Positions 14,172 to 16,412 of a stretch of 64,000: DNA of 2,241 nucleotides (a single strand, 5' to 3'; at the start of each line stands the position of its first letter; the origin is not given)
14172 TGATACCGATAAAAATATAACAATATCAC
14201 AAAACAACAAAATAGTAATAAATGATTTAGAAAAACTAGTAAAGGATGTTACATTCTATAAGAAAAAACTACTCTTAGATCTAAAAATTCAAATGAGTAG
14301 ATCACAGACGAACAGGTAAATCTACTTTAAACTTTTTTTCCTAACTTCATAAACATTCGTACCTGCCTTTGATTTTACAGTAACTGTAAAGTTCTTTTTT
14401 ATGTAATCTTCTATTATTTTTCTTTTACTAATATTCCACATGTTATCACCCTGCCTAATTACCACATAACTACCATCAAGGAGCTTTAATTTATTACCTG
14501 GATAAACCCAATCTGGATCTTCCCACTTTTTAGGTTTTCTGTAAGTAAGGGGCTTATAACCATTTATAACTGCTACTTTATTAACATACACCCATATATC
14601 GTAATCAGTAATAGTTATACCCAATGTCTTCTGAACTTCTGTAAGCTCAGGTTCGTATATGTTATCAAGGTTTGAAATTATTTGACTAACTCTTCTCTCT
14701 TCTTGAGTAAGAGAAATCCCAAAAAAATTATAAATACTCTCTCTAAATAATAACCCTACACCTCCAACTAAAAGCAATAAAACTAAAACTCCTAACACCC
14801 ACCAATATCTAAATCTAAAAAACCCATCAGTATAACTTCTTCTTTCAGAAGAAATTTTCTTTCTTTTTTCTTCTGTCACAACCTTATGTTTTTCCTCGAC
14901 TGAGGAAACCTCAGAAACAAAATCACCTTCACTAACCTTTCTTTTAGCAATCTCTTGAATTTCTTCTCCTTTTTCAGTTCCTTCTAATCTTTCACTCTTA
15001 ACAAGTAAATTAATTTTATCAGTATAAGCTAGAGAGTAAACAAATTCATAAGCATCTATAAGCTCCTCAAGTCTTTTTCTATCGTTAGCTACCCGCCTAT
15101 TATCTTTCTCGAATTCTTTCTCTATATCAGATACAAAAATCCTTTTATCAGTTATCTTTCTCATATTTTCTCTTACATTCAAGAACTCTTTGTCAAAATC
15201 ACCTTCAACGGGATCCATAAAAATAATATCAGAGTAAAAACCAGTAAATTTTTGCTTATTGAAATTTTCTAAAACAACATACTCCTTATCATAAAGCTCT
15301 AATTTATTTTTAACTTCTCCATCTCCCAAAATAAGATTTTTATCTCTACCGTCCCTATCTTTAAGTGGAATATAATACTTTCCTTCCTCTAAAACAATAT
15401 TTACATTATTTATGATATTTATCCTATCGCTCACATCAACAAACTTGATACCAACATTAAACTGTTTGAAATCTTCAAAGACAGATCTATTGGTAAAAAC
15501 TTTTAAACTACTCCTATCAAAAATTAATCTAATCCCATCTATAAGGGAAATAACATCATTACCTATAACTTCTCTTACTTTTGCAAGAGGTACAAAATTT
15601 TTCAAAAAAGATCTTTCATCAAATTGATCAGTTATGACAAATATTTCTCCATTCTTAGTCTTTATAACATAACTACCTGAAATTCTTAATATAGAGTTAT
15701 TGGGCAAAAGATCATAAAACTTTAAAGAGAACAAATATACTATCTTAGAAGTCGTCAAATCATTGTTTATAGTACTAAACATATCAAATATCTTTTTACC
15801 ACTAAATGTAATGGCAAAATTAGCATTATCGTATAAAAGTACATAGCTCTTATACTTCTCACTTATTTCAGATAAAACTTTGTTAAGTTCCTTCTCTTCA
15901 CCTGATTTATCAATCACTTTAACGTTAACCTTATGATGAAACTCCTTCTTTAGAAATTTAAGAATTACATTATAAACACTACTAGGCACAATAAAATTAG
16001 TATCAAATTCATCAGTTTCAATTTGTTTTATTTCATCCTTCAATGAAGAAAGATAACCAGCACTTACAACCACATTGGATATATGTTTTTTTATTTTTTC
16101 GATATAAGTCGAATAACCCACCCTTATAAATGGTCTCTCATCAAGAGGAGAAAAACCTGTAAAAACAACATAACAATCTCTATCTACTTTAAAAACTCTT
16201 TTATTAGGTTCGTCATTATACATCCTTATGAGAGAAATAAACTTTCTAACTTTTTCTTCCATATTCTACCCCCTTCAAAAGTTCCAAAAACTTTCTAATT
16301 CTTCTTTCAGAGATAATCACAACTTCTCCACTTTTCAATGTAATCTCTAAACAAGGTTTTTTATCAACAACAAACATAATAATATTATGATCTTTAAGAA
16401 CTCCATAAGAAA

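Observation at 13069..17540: folP / bacterial-PH membrane protein / 646-aa single-TM LysM-like protein operon, convergent with a dual cNMP-binding Crp-like regulator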

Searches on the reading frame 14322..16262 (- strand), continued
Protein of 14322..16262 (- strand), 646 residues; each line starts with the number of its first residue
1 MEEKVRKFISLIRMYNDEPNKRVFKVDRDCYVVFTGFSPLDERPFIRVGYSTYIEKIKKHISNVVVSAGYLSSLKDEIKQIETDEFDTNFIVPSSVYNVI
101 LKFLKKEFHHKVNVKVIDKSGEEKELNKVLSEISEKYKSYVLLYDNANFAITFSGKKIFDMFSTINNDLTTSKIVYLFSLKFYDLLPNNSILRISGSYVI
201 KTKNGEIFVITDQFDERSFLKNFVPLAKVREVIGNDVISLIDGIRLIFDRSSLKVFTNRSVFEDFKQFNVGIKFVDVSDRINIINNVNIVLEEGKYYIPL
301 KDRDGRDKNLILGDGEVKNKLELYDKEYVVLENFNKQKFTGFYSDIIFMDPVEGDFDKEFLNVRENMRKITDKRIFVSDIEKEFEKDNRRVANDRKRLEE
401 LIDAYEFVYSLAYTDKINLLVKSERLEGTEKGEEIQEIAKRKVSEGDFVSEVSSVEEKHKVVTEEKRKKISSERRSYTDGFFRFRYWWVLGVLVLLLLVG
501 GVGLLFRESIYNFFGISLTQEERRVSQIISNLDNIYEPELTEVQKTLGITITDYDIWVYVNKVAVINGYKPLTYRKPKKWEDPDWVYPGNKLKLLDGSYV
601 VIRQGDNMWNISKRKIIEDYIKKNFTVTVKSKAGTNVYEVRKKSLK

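Call 44: fold_search(model_id=the predicted structure, library=pdb)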
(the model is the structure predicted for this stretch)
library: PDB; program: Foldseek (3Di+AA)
matches with E <= 10: 306; with E <= 0.001: 0
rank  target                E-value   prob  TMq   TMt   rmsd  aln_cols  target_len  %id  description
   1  2gmn_A                2.0e-03  1.00  0.13  0.28   8.2       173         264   14  Crystal structure of BJP-1, a subclass B3 metallo-beta-lactamase of Bradyrhizobium japonicum (released 2007-04-24)
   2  3lvz_A                2.0e-03  1.00  0.13  0.27   8.4       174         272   14  New refinement of the crystal structure of BJP-1, a subclass B3 metallo-beta-lactamase of Bradyrhizobium japonicum (released 2011-01-12)
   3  8cgl_A                2.3e-03  0.72  0.15  0.17  23.0       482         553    9  Cryo-EM structure of RNase J from Helicobacter pylori (released 2023-12-27)
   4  2a7m                  4.2e-03  1.00  0.14  0.33   7.6       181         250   10  1.6 Angstrom Resolution Structure of the Quorum-Quenching N-Acyl Homoserine Lactone Hydrolase of Bacillus thuringiensis (released 2005-08-16)
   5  5k0w_B                1.5e-02  0.99  0.14  0.31   9.5       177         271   12  Crystal structure of the metallo-beta-lactamase GOB-18 from Elizabethkingia meningoseptica (released 2016-08-03)
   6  3rpc_A                1.7e-02  0.98  0.14  0.31   7.8       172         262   11  The crystal structure of a possible metal-dependent hydrolase from Veillonella parvula DSM 2008 (released 2011-05-11)
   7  8z0p                  1.7e-02  0.38  0.12  0.13  15.1       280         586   10  Cryo-EM structure of human ELAC2 (released 2024-12-18)
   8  4f6h                  1.9e-02  0.90  0.11  0.29  11.0       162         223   14  Mutagenesis of zinc ligand residue Cys221 reveals plasticity in the IMP-1 metallo-b-lactamase active site (released 2013-03-27)
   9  2cbn                  2.2e-02  0.96  0.13  0.24   7.2       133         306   11  Crystal structure of ZipD from Escherichia coli (released 2006-02-15)
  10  5iqk_A                2.9e-02  0.99  0.15  0.33   5.2       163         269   12  Rm3 metallo-beta-lactamase (released 2016-03-23)
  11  5hh4_D                3.0e-02  0.84  0.11  0.29  11.1       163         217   13  Crystal structure of metallo-beta-lactamase IMP-1 in complex with a phosphonate-based inhibitor (released 2017-01-18)
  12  6brm_F                3.6e-02  0.85  0.12  0.27   9.9       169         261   10  The crystal structure of isothiocyanate hydrolase from Delia radicum gut bacteria (released 2018-01-31)
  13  8zu4_B                3.6e-02  0.85  0.12  0.23   6.4       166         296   13  Crystal Structure of Methyl parathion hydrolase mutant A127L/I145L/Q272D/S279A/S304P (released 2025-06-11)
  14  7u2s_A                3.8e-02  0.96  0.14  0.31   8.7       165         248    8  Structure of Paenibacillus xerothermodurans Apyc1 in the apo state (released 2022-04-20)
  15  7dtn_A                3.8e-02  0.82  0.11  0.30  10.8       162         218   12  Crystal structure of metallo-beta-lactamase IMP-1 mutant (D120E) in complex with citrate. (released 2021-08-04)
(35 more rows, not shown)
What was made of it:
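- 15228..16205 (-): Cytoplasmic alpha/beta domain, residues about 20-345. Its model resembles the metallo-beta-lactamase fold, and no metal-binding motif is conserved. Foldseek's best E-value is 2e-3 (call 44).
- On Metallo-beta-lactamase superfamily (Pfam Lactamase_B clan): Foldseek's best E-value is 2e-3 and TM-score normalised to the target is at most 0.37 (call 44).
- Foldseek agrees weakly (call 44).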

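Call 70: search_protein_families(library=pfam, alignment_id=A7, max_evalue=0.1)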
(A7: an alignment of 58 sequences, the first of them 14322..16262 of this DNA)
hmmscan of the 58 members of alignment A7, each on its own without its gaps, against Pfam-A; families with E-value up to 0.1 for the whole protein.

A. member 1, window:14322-16262:- (646 aa): 4 families
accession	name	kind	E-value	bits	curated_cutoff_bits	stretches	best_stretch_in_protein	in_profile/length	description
PF20890.2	Dbr1_C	-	0.0063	17.3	27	1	121-159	38-76/86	Dbr1, C-terminal domain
PF01588.26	tRNA_bind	-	0.0063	17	27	0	307-347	30-70/96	Putative tRNA binding domain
PF20268.4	SBDS_C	-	0.062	13.7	27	0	79-118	21-70/71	SBDS protein, C-terminal domain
PF11950.13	DUF3467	-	0.099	13.1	25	0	86-139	28-85/92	Protein of unknown function (DUF3467)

B. families by the number of members that match (of 58 scanned): 37 families (the first 25 are shown)
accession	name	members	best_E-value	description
PF01476.26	LysM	43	4.6e-06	LysM domain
PF08475.15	Baculo_VP91_N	1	0.0014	Viral capsid protein 91 N-terminal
PF23529.1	Microp_apicomplexa_16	1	0.0015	Apicomplexa microprotein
PF09976.15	TPR_21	1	0.0019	Tetratricopeptide repeat-like domain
PF21155.3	VpsT-like_REC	1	0.0031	VpsT-like, receiver domain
PF01588.26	tRNA_bind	1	0.0063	Putative tRNA binding domain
PF20890.2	Dbr1_C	1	0.0063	Dbr1, C-terminal domain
PF16104.10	FPRL1_inhibitor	1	0.012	Formyl peptide receptor-like 1 inhibitory protein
PF09643.15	YopX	1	0.014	YopX protein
PF22798.2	DUF5817_CT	1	0.015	DUF5817, C-terminal domain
PF19808.4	DUF6291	1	0.015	Family of unknown function (DUF6291)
PF18514.6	MDY2_C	1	0.02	Ubiquitin-like protein MDY2, C-terminal domain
PF12247.13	MKT1_N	1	0.021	Temperature dependent protein affecting M2 dsRNA replication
PF13984.11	MsyB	1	0.025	MsyB protein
PF19908.4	DUF6381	1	0.028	Family of unknown function (DUF6381)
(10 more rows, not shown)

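Call 89: search_protein_families(library=padloc, proteins=[window:14322-16262:-], max_evalue=0.01)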
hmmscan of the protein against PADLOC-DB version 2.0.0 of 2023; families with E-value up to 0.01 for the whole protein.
window:14322-16262:- (646 aa): 0 families

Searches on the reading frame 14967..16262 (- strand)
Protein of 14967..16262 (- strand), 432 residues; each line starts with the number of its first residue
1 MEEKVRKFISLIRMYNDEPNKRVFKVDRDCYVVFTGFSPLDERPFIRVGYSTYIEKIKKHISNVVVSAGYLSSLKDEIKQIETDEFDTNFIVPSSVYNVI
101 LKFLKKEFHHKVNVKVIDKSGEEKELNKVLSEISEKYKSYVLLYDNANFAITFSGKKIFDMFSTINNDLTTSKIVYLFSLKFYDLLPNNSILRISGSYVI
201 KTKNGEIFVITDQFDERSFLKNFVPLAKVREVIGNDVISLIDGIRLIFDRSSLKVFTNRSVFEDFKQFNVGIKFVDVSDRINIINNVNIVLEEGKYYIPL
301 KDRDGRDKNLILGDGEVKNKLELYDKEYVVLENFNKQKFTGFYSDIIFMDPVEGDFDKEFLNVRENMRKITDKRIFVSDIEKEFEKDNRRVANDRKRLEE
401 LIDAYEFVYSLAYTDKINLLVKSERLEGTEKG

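Call 28: search_protein_representatives(alignment_id=A2)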
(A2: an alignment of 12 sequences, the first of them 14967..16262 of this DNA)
Query: 12 sequences, 433 profile positions. Proteins with E-value up to 0.001 (for the whole library): 148; up to 1e-10: 14; up to 1e-30: 1. The best 148 are listed.
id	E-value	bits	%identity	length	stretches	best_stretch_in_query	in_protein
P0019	2.2e-204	695.8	-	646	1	1-433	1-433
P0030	1.9e-15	73.2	-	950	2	20-170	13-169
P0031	5.9e-15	71.6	-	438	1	18-170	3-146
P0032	5.8e-14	68.4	-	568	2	18-164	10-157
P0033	1.7e-12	63.6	-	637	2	18-170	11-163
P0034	3.1e-12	62.6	-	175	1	18-163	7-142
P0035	6.6e-12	61.6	-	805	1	20-175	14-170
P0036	8.2e-12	61.3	-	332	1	19-169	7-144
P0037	1.1e-11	60.9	-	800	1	18-163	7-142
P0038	1.2e-11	60.7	-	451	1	18-164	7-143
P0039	2.2e-11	59.9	-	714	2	19-183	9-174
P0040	4.1e-11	59.0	-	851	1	15-170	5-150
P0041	7.2e-11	58.2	-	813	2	20-181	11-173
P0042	8.8e-11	57.9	-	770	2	18-184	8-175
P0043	1.3e-10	57.4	-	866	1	19-181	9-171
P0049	2.8e-10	56.2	-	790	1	20-207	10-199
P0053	4.5e-10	55.5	-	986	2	16-314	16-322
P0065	1.4e-08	50.6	-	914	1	18-181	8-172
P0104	9.4e-07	44.6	-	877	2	18-404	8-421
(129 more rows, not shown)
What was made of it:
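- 14322..16262 (-): 646-aa member of an uncharacterised, Spirochaetota-restricted family of bitopic membrane proteins. 148 clusters at 50% identity share the N-domain (call 28).
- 15753..16211 (-): Family-wide conserved N-terminal core, residues 18-170. The motif is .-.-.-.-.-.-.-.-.-[YF]-[IV]-[IV]-[FY]-x-G ... P-F-[IVL]-R-[IVLM]-G ... Y-x-x-x-N. This is the region matched in all distant relatives (call 28).
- A search with the N-domain alone found 148 clusters at 50% identity (call 28).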

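Call 29: search_protein_families(library=pfam, proteins=[P0030, P0031, P0032, P0033, P0035, P0037, P0039, P0040, P0053, P0104], max_evalue=0.01)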
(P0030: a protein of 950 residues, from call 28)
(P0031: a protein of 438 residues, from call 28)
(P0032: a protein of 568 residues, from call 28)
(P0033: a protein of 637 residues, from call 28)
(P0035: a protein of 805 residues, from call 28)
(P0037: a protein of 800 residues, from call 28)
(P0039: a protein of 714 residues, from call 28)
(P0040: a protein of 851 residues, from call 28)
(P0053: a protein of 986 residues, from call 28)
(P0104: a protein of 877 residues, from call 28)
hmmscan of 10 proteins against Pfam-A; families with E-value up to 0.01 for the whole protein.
P0030 (950 aa): 1 family
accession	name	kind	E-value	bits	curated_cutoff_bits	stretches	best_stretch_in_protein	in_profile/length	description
PF01476.26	LysM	-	0.00093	19.5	20.9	0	929-941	2-14/43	LysM domain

P0031 (438 aa): 1 family
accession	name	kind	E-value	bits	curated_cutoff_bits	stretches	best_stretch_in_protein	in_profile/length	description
PF15149.11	CATSPERB_C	-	0.002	17.9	27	1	121-173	181-233/258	CATSPERB, C-terminal domain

P0032 (568 aa): 1 family
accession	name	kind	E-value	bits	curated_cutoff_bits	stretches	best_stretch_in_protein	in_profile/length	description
PF01476.26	LysM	-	0.0016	18.8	20.9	0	462-476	30-43/43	LysM domain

P0033 (637 aa): 1 family
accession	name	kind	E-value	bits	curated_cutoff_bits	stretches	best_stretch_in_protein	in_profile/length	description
PF01476.26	LysM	-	0.00056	20.2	20.9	0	618-630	2-14/43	LysM domain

P0035 (805 aa): 0 families

P0037 (800 aa): 1 family
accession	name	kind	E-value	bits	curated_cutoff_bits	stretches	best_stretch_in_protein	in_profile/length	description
PF01476.26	LysM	-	0.0036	17.7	20.9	0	733-748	1-16/43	LysM domain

P0039 (714 aa): 1 family
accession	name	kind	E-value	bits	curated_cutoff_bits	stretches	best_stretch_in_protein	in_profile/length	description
PF23529.1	Microp_apicomplexa_16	-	0.0015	19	27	1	525-570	25-70/73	Apicomplexa microprotein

P0040 (851 aa): 0 families

P0053 (986 aa): 1 family
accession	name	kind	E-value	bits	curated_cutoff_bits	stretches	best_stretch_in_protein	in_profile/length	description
PF01476.26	LysM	-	0.0068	16.8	20.9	0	915-927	2-14/43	LysM domain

P0104 (877 aa): 0 families

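Call 31: list_cluster_members(proteins=[P0030, P0033, P0035, P0037, P0040, P0043, P0053, P0104, P0049, P0065])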
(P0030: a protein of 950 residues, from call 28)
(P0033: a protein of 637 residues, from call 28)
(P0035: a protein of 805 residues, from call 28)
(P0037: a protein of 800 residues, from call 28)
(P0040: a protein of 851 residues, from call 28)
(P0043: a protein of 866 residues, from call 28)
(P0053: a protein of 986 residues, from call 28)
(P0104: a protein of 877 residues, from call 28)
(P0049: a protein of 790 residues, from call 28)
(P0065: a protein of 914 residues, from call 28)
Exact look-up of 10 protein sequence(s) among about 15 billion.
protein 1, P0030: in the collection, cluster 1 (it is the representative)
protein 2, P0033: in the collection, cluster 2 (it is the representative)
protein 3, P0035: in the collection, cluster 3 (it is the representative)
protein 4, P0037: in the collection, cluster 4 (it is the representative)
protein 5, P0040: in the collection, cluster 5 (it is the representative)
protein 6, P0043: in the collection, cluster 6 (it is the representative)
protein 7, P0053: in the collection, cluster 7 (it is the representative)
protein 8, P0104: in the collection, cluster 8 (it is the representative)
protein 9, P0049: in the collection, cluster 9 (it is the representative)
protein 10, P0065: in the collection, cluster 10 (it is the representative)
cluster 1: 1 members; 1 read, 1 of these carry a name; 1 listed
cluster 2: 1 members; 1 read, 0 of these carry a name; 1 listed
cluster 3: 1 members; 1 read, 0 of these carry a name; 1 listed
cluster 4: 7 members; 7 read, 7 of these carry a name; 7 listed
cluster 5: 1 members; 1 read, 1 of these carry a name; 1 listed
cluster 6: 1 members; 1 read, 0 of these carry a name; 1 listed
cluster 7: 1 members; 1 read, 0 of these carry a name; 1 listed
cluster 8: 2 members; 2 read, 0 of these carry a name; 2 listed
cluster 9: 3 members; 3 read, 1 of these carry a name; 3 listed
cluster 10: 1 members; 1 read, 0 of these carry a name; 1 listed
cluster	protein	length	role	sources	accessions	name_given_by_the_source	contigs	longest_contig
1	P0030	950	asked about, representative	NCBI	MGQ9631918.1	MAG: hypothetical protein ACUVXI_16645 [bacterium]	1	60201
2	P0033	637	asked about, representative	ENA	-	-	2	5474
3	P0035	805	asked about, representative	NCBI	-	-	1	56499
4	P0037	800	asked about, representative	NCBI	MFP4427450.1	MAG: hypothetical protein ACLFPP_13430 [Spirochaetaceae bacterium]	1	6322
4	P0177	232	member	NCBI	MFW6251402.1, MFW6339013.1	MAG: hypothetical protein ACOC47_09845, partial [Alkalispirochaetaceae bacterium]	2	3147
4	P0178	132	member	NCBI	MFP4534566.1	MAG: LysM peptidoglycan-binding domain-containing protein, partial [Spirochaetaceae ...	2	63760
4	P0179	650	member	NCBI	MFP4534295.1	MAG: hypothetical protein ACLFNP_01140, partial [Spirochaetaceae bacterium]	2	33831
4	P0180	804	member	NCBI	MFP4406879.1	MAG: hypothetical protein ACLFPW_00020 [Spirochaetaceae bacterium]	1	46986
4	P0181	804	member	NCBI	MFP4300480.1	MAG: hypothetical protein ACLFQZ_00500 [Spirochaetaceae bacterium]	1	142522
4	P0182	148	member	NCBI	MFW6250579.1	MAG: LysM peptidoglycan-binding domain-containing protein, partial [Alkalispirochaetaceae ...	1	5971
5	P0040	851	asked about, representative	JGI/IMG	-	hypothetical protein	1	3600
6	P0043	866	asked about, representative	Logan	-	-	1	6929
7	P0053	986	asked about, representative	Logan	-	-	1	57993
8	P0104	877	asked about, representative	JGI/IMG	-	-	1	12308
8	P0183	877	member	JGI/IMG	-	-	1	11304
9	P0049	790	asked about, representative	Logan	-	-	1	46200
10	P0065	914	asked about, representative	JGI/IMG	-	-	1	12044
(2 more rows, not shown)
